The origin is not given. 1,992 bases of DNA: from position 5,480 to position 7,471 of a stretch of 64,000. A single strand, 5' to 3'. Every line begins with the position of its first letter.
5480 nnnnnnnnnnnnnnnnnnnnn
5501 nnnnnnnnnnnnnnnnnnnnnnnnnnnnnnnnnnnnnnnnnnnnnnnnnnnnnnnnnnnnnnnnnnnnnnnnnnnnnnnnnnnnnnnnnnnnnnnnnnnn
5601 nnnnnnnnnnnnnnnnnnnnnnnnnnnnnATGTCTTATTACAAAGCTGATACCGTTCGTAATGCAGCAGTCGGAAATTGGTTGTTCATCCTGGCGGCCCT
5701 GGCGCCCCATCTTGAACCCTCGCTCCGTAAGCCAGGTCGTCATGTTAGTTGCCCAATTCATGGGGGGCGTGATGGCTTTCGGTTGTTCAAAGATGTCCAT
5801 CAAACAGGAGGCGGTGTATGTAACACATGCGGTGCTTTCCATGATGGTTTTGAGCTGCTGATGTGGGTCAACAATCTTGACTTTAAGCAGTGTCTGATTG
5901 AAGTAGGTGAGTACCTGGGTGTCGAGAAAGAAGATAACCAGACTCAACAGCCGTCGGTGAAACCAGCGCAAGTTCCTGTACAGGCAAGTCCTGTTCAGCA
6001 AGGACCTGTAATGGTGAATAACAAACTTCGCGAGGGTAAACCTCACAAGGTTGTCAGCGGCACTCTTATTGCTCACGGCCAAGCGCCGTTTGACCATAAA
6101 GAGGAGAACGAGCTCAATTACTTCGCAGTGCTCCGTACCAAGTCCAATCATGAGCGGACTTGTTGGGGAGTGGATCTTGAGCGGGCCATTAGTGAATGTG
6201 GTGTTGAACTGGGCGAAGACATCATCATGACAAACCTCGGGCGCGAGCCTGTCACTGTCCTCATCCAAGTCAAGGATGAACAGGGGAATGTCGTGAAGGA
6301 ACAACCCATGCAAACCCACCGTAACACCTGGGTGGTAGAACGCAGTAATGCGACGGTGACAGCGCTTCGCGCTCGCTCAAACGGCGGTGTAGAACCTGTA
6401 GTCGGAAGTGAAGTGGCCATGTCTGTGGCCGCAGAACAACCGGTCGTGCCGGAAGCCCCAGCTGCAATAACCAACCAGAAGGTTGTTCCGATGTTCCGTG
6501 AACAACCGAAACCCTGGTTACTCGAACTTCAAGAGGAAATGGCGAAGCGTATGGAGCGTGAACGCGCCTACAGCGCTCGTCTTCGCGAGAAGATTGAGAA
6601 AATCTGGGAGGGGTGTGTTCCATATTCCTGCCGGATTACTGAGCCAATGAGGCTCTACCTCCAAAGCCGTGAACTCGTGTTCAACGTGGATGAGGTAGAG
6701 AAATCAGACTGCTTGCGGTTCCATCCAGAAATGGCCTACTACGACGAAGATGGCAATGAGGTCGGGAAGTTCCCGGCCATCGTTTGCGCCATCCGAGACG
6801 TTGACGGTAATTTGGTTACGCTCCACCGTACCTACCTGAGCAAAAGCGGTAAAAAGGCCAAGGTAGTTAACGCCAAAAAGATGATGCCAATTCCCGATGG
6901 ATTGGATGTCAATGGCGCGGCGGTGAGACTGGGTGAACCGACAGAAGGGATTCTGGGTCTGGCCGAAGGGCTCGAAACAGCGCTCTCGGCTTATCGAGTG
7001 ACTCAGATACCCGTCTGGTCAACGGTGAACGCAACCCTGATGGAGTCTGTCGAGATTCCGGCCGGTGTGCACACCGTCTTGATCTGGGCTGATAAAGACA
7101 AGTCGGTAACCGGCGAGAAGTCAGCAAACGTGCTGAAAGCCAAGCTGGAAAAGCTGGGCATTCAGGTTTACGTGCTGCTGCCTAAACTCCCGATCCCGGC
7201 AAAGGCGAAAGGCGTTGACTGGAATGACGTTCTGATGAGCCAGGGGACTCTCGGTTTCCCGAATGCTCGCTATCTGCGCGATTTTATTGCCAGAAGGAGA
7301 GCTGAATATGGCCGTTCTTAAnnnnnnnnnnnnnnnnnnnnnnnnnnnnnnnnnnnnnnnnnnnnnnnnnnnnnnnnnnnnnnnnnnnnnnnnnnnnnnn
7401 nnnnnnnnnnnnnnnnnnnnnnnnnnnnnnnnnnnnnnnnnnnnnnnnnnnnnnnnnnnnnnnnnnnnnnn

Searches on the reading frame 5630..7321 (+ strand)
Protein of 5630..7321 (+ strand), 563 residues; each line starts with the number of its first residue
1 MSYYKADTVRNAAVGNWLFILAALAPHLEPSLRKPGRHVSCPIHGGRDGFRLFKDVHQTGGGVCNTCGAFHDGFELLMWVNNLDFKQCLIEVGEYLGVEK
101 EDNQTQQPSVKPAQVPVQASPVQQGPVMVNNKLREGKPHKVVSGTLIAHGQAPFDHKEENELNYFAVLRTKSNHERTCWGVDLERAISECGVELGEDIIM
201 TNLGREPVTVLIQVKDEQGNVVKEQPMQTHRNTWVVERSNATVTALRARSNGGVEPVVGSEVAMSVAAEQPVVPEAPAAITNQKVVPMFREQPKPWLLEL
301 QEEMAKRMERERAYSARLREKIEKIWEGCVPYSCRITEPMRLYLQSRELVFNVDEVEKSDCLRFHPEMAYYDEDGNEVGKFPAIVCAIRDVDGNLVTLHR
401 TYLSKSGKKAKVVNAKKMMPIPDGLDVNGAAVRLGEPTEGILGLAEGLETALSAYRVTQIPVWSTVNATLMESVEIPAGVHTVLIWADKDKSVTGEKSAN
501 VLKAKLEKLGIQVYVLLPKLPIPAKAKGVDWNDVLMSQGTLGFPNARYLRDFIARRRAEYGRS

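Call 45: search_protein_families(library=pfam, proteins=[window:5630-7321:+], max_evalue=0.001)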
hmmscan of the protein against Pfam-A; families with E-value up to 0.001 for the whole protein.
window:5630-7321:+ (563 aa): 3 families
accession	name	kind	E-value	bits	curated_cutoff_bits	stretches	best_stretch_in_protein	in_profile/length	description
PF23639.1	DUF7146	-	9.5e-22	77.8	27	1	317-424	2-100/105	Domain of unknown function (DUF7146)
PF13362.12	Toprim_3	-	5.1e-18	65.8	27.2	1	442-540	2-94/95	Toprim domain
PF08273.17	Zn_Ribbon_Prim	-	6.7e-13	49.2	23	1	36-74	1-37/37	Zinc-binding domain of primase-helicase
